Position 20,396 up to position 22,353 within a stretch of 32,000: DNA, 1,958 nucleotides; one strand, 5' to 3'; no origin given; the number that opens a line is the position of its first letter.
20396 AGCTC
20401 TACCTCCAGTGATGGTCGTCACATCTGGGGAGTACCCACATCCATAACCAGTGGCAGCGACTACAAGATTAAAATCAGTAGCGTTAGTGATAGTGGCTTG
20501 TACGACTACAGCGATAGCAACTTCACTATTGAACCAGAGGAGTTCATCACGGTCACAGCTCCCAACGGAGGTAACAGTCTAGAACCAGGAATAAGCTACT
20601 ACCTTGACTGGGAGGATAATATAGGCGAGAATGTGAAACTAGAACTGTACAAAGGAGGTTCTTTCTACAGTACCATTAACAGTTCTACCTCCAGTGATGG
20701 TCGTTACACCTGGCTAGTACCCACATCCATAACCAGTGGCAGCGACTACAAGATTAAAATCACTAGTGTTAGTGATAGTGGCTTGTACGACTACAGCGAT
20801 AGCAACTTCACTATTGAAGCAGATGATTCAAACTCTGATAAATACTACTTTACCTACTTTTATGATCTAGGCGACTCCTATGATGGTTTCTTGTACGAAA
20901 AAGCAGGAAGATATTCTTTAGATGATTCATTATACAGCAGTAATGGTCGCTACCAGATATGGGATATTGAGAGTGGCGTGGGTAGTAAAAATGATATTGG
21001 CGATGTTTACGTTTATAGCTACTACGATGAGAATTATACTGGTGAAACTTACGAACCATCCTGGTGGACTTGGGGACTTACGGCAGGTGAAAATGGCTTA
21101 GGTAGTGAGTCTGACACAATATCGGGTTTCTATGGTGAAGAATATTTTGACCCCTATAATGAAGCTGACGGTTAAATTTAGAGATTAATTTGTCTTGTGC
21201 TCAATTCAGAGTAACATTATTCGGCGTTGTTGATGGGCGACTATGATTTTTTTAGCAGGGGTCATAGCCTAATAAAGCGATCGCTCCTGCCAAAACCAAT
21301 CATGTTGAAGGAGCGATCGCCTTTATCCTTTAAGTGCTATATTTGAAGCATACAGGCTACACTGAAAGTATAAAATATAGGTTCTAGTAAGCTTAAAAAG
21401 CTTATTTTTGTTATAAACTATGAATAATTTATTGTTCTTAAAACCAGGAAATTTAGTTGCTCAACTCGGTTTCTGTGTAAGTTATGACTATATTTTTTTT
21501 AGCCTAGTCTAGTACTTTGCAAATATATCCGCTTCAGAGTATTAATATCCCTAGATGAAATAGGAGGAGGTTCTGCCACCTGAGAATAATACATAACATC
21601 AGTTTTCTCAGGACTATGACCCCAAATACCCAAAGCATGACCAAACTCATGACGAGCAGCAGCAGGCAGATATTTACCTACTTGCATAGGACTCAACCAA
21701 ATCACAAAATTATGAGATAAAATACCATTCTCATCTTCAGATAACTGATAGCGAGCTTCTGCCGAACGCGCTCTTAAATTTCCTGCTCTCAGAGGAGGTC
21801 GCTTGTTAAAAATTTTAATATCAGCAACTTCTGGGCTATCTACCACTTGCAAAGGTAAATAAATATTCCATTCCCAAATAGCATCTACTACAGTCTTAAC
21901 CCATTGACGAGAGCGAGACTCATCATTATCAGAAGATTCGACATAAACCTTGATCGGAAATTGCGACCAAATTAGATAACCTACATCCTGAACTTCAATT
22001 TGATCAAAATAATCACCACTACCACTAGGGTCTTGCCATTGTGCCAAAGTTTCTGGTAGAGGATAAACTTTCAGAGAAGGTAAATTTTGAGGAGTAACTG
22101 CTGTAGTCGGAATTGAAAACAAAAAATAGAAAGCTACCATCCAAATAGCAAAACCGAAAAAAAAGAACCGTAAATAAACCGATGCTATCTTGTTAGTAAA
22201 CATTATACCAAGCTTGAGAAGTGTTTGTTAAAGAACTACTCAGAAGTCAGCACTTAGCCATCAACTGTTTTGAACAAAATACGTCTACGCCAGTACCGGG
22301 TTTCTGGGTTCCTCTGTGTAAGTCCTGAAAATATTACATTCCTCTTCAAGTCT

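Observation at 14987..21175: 6.2-kb ORF with an unusual architecture: PPC-PPC-metzincin-(Ig-like x14)-Tyr/Asp tail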

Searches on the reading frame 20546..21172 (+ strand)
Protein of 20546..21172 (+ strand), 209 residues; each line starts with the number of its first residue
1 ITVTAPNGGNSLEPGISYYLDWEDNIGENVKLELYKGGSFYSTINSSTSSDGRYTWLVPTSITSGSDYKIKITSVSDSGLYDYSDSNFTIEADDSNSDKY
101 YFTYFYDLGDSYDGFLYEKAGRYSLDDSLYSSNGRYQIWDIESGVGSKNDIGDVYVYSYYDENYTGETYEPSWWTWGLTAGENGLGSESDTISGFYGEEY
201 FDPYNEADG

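Call 63: predict_structure(alignment_id=A1)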
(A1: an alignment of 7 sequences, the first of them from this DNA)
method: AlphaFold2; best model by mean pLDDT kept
length: 209 residues; sequences in the alignment: 7
mean_pLDDT: 57.2   pTM: 0.47
mean pLDDT of the five models: 57.2, 54.6, 52.3, 47.1, 44.7
residues with pLDDT >= 90: 16; 70-90: 60; 50-70: 36; < 50: 97
segments of 3 or more residues with pLDDT < 50: 94-125, 140-154, 163-167, 169-209
pLDDT, mean of each block of 10 residues (from residue 1): 60 75 77 90 86 78 84 84 82 49 37 41 48 51 36 48 48 32 33 29 33
secondary structure, 60 per line:
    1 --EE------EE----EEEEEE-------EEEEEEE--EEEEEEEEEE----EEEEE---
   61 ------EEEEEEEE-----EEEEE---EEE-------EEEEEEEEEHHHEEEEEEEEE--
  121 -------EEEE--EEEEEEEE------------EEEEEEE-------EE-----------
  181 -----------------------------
elements in order: E17-22 E30-36 E39-48 E53-57 E67-74 E80-84 E88-90 E98-106 E110-118 E128-131 E134-141 E154-160

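Call 83: fold_search(model_id=the predicted structure, library=pdb)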
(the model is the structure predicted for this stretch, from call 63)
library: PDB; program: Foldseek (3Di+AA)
matches with E <= 10: 1825; with E <= 0.001: 0
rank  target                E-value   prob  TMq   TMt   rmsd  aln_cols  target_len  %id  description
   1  5x8l_S                2.5e-03  0.98  0.29  0.28  14.2       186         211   10  PD-L1 in complex with atezolizumab (released 2017-08-16)
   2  4m48_H                5.0e-03  0.93  0.28  0.27  15.7       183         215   12  X-ray structure of dopamine transporter elucidates antidepressant mechanism (released 2013-09-18)
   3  4es9_D                5.2e-03  1.00  0.30  0.22   4.5       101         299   13  Crystal Structure of the adhesin domain of Epf from Streptococcus pyogenes in P21 (released 2012-09-19)
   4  6pol_A                5.5e-03  1.00  0.26  0.46   8.3       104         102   16  Crystal structure of the human NELL1 EGF1-3-Robo3 FN1 complex (released 2020-05-06)
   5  8rlu_I                5.5e-03  0.99  0.32  0.36  14.4       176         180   14  TCR in complex with HLA-E*01:03 bound to HBV envelope 371-379 S3N peptide (released 2024-10-16)
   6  7pdw_AAA              6.2e-03  0.98  0.30  0.31  14.7       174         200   14  Crystal structure of parent TCR (728) complexed to HLA-A*02:01 presenting MAGE-A10 9-mer peptide (released 2022-08-03)
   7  4dn4_H                6.5e-03  0.98  0.31  0.30  14.2       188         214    9  Crystal structure of the complex between cnto888 fab and mcp-1 mutant p8a (released 2012-10-03)
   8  7lli_F                6.9e-03  0.90  0.26  0.26  15.1       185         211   14  Stimulatory immune receptor protein complex (released 2021-11-17)
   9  8tft_L                7.2e-03  0.99  0.29  0.29  12.6       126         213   16  Fab of O13-1 human IgG1 antibody bound to IgV domain of human TIM-3 (released 2024-08-28)
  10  1uyw_H                7.2e-03  0.97  0.31  0.30  15.2       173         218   12  Crystal Structure of the antiflavivirus Fab4g2 (released 2005-03-10)
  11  1i9i_H                7.6e-03  0.91  0.27  0.26  15.7       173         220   13  NATIVE CRYSTAL STRUCTURE OF THE RECOMBINANT MONOCLONAL WILD TYPE ANTI-TESTOSTERONE FAB FRAGMENT (released 2002-03-20)
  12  4ww1_A                8.1e-03  0.99  0.32  0.34  14.5       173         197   14  Crystal structure of human TCR Alpha Chain-TRAV21-TRAJ8 and Beta Chain-TRBV7-8 (released 2016-02-03)
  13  7biz_A                8.5e-03  0.87  0.25  0.14  13.7       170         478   16  Structure of a B12 binding lipoprotein from Bacteroides thetaiotaomicron (released 2022-03-02)
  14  1oy3_B                9.0e-03  1.00  0.33  0.56   3.6       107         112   13  CRYSTAL STRUCTURE OF AN IKBBETA/NF-KB P65 HOMODIMER COMPLEX (released 2003-05-20)
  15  4grm_C                9.0e-03  0.98  0.30  0.33  14.9       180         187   16  The crystal structure of the high affinity TCR A6 (released 2013-07-10)
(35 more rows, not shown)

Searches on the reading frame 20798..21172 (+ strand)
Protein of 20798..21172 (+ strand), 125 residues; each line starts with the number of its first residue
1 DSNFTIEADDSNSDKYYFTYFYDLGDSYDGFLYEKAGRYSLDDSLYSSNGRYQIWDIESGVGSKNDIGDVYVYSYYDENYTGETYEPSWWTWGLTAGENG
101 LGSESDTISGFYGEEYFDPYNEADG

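Call 22: search_protein_families(library=pfam, proteins=[window:20822-21172:+], max_evalue=10)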
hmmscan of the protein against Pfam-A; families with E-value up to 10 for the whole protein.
seq(117 aa): 0 families

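Call 23: find_homologous_proteins(query=window:20798-21172:+, max_evalue=0.001)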
Query seq(125 aa) (125 aa): 4 proteins with E <= 0.001 among 5 candidates.
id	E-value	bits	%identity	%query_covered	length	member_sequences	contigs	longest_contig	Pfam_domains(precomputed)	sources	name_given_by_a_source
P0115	9.5e-75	268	100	100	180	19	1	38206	PF10342.16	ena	-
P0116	2.7e-29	121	59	92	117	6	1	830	-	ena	-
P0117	1.1e-25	109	56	92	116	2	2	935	-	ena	-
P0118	2.6e-11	62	80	36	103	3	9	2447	-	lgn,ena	-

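Call 24: find_encoding_contigs(protein=P0115, flank=10000, max_places=6)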
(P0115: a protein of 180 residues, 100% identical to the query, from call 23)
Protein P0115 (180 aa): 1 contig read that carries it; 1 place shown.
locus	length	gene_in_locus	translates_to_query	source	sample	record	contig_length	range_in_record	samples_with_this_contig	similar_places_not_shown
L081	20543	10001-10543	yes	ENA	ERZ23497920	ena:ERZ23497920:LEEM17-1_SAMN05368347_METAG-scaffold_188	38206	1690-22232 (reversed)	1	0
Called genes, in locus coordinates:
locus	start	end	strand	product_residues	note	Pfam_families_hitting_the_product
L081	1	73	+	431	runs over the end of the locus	PF00364:Biotin_lipoyl, PF02817:E3_binding, PF00198:2-oxoacid_dh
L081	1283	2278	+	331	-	PF08240:ADH_N, PF00107:ADH_zinc_N, PF13602:ADH_zinc_N_2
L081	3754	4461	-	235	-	-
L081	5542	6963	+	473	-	PF03446:NAD_binding_2, PF00393:6PGD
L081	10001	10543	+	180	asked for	PF10342:Kre9_KNH (weak)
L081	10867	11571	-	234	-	PF00413:Peptidase_M10 (faint)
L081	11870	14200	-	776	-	PF02922:CBM_48 (weak), PF22019:GlgB_N, PF02922:CBM_48, PF00128:Alpha-amylase, PF02806:Alpha-amylase_C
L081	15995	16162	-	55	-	-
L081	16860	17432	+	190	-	-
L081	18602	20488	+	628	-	PF03717:PBP_dimer, PF00905:Transpeptidase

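Call 75: search_protein_families(library=pfam, proteins=[P0161], max_evalue=0.00001)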
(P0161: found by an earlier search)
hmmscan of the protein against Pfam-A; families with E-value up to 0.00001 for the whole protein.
P0161 (1166 aa): 5 families
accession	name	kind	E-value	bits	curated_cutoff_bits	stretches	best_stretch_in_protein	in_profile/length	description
PF00082.27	Peptidase_S8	-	4.6e-65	220.2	21.8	1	479-735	2-273/288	Subtilase family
PF10342.15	Kre9_KNH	-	3.5e-31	108.2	24.6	3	772-852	2-91/94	Kre9/KNH-like N-terminal Ig-like domain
PF04151.21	PPC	-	1.2e-21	77.7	25.9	2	158-221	3-70/70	Bacterial pre-peptidase C-terminal domain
PF23192.1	NOMO_12th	-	2e-10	41.7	27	0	985-1059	18-94/98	NOMO C-terminal transthyretin-like domain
PF22148.1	Fervidolysin_NPro-like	-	1.1e-06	29.4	21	1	353-432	13-81/81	Fervidolysin N-terminal prodomain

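Call 86: search_protein_representatives(alignment_id=A3)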
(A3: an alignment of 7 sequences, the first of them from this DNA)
Query: 7 sequences, 115 profile positions. Proteins with E-value up to 0.001 (for the whole library): 277; up to 1e-10: 128; up to 1e-30: 41. The best 150 are listed.
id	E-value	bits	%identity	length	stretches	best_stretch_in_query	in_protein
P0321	2.9e-108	373.0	-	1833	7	4-99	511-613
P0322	1.5e-88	309.4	-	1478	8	3-99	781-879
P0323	2.4e-87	305.5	-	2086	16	5-100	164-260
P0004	1.6e-81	286.8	-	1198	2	2-115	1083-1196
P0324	3.9e-78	275.9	-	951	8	11-102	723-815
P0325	1.4e-75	267.6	-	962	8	7-100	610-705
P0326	4.1e-75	266.1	-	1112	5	5-107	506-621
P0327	2.9e-55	202.1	-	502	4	4-102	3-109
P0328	8.8e-50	184.5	-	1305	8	5-114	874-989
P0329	1.5e-49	183.7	-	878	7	4-101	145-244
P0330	2.8e-49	182.9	-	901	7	3-100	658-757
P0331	3.5e-49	182.5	-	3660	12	3-99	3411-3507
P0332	1.3e-47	177.5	-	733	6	4-98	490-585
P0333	2.6e-46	173.3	-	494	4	7-99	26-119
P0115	3.7e-46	172.8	-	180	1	1-115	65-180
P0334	4.1e-45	169.4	-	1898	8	3-103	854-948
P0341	1.5e-40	154.7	-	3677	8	5-98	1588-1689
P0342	2.1e-39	151.0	-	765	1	2-115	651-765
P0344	1.2e-38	148.6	-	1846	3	5-101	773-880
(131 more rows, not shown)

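Call 87: search_protein_families(library=pfam, proteins=[P0321, P0322, P0323, P0324, P0326, P0328, P0342], max_evalue=0.0001)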
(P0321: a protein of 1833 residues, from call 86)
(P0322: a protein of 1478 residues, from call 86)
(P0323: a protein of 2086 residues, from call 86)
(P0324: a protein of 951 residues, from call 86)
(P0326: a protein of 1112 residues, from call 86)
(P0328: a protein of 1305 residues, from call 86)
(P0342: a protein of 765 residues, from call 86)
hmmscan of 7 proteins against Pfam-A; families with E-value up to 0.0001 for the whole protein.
P0321 (1833 aa): 0 families

P0322 (1478 aa): 2 families
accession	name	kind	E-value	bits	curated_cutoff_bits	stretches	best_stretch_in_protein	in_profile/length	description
PF00353.25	HemolysinCabind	-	7.5e-18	64.6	23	3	1298-1327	7-36/36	RTX calcium-binding nonapeptide repeat (4 copies)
PF16184.11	Cadherin_3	-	6.9e-10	39.3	25.5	0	1161-1248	10-93/106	Cadherin-like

P0323 (2086 aa): 1 family
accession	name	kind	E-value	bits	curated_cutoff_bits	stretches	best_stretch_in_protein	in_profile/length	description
PF14730.11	DUF4468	-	9.5e-10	39.2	22.6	0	1386-1425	42-80/92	Domain of unknown function (DUF4468) with TBP-like fold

P0324 (951 aa): 1 family
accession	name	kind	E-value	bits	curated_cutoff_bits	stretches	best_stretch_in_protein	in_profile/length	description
PF13681.11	PilX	-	2.5e-05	25.1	27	0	625-652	28-55/89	Type IV pilus assembly protein PilX C-term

P0326 (1112 aa): 0 families

P0328 (1305 aa): 0 families

P0342 (765 aa): 5 families
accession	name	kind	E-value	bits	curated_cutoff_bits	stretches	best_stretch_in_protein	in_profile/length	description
PF10342.15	Kre9_KNH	-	2e-37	128.3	24.6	3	466-548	1-92/94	Kre9/KNH-like N-terminal Ig-like domain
PF18560.7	Lectin_like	-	1e-34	120.5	27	1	208-357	1-156/156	Lectin like domain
PF00112.29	Peptidase_C1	-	1.3e-19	71.6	20.7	1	1-186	27-206/220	Papain family cysteine protease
PF23192.1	NOMO_12th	-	1.7e-16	61.2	27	0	574-648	8-84/98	NOMO C-terminal transthyretin-like domain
PF14610.12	Psg1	-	2.4e-07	31.2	30.1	0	459-539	22-118/186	Ykl077w/Psg1 (Pma1 Stabilization in Golgi)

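Call 88: list_cluster_members(proteins=[P0321, P0322, P0323, P0324, P0326, P0331, P0341, P0328, P0334, P0344])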
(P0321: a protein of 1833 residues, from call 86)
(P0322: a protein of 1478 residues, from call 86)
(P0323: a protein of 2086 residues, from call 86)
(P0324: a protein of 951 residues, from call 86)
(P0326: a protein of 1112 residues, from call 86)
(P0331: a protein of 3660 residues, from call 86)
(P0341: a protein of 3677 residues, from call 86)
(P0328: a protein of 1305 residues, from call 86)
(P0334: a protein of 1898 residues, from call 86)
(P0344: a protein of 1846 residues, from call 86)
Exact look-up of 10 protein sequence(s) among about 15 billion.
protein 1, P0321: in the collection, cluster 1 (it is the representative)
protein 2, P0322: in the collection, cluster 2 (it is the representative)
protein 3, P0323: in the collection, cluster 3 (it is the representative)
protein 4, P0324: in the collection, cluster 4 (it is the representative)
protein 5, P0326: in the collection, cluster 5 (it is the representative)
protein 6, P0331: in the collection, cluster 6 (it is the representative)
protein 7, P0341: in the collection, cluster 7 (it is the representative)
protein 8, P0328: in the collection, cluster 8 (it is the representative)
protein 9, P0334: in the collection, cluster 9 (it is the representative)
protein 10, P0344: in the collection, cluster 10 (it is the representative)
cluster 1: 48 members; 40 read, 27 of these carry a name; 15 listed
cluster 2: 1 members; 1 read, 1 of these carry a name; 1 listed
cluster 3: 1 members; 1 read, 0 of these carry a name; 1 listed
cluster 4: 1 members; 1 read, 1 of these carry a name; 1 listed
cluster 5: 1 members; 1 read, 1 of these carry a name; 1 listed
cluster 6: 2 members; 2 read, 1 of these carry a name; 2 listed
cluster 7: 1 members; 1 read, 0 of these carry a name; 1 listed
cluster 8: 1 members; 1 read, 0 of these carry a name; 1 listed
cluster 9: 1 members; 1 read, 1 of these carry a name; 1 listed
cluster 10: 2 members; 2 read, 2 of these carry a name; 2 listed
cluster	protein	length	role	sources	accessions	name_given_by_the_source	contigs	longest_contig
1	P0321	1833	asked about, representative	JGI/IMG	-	pimeloyl-ACP methyl ester carboxylesterase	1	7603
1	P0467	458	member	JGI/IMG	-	pimeloyl-ACP methyl ester carboxylesterase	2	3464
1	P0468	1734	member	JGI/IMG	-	pimeloyl-ACP methyl ester carboxylesterase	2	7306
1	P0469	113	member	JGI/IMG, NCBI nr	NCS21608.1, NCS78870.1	peptidase S8 and S53 subtilisin kexin sedolisin [Microcystis aeruginosa G11-06]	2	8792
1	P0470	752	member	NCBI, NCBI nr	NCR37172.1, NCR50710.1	MAG: hypothetical protein GPJ12_17705 [Microcystis aeruginosa S11-01] | hypothetical protein [Microcystis aeruginosa S11-05]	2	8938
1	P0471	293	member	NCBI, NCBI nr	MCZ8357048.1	MAG: pre-peptidase C-terminal domain-containing protein, partial [Microcystis sp. ... | pre-peptidase C-terminal domain-containing protein [Microcystis sp. LE19-388.1G]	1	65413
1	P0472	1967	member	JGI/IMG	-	pimeloyl-ACP methyl ester carboxylesterase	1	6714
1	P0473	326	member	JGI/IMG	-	pimeloyl-ACP methyl ester carboxylesterase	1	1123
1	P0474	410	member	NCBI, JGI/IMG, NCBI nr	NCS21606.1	MAG: hypothetical protein GPJ15_17725 [Microcystis aeruginosa G11-06] | hypothetical protein [Microcystis aeruginosa G11-06]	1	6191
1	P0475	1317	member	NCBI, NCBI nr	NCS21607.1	MAG: hypothetical protein GPJ15_17730 [Microcystis aeruginosa G11-06] | hypothetical protein [Microcystis aeruginosa G11-06]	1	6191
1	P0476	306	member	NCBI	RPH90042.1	MAG: hypothetical protein EHM73_07370, partial [Chroococcales cyanobacterium metabat2.561]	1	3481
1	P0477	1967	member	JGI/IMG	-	pimeloyl-ACP methyl ester carboxylesterase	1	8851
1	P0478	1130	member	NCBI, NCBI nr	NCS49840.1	MAG: hypothetical protein GPJ29_18420 [Microcystis aeruginosa BK11-02] | hypothetical protein [Microcystis aeruginosa BK11-02]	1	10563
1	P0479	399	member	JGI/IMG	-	hypothetical protein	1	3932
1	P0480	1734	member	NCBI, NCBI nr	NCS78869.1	MAG: hypothetical protein GPJ17_17275 [Microcystis aeruginosa K13-07] | hypothetical protein [Microcystis aeruginosa K13-07]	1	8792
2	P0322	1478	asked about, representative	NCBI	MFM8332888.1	MAG: hypothetical protein ACKN9T_14485, partial [Candidatus Methylumidiphilus sp.]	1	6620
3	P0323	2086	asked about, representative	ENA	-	-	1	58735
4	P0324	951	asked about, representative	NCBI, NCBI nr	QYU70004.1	hypothetical protein J4558_07775 [Leptolyngbya sp. 15MV]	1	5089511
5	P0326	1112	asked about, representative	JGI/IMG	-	hypothetical protein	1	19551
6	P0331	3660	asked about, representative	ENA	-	-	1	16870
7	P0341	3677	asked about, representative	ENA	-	-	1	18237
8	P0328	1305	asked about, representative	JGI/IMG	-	-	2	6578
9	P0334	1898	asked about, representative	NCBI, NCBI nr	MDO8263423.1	MAG: hypothetical protein Q7T21_09360, partial [Gallionella sp.] | hypothetical protein [Gallionella sp.]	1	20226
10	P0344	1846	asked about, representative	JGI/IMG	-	hypothetical protein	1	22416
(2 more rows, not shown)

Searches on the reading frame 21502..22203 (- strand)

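Call 11: search_protein_families(library=pfam, proteins=[window:21502-22203:-], max_evalue=0.001)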
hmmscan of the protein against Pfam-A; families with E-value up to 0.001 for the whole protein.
window:21502-22203:- (234 aa): 1 family
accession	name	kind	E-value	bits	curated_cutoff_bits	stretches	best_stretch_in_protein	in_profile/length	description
PF00413.30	Peptidase_M10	-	5.9e-06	26.7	24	1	166-227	102-158/159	Matrixin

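Call 75: search_protein_families(library=pfam, proteins=[P0161], max_evalue=0.00001)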
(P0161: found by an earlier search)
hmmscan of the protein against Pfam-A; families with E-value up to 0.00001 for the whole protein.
P0161 (1166 aa): 5 families
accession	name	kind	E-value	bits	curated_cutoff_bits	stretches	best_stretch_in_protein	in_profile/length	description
PF00082.27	Peptidase_S8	-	4.6e-65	220.2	21.8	1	479-735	2-273/288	Subtilase family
PF10342.15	Kre9_KNH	-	3.5e-31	108.2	24.6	3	772-852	2-91/94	Kre9/KNH-like N-terminal Ig-like domain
PF04151.21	PPC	-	1.2e-21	77.7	25.9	2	158-221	3-70/70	Bacterial pre-peptidase C-terminal domain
PF23192.1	NOMO_12th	-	2e-10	41.7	27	0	985-1059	18-94/98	NOMO C-terminal transthyretin-like domain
PF22148.1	Fervidolysin_NPro-like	-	1.1e-06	29.4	21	1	353-432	13-81/81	Fervidolysin N-terminal prodomain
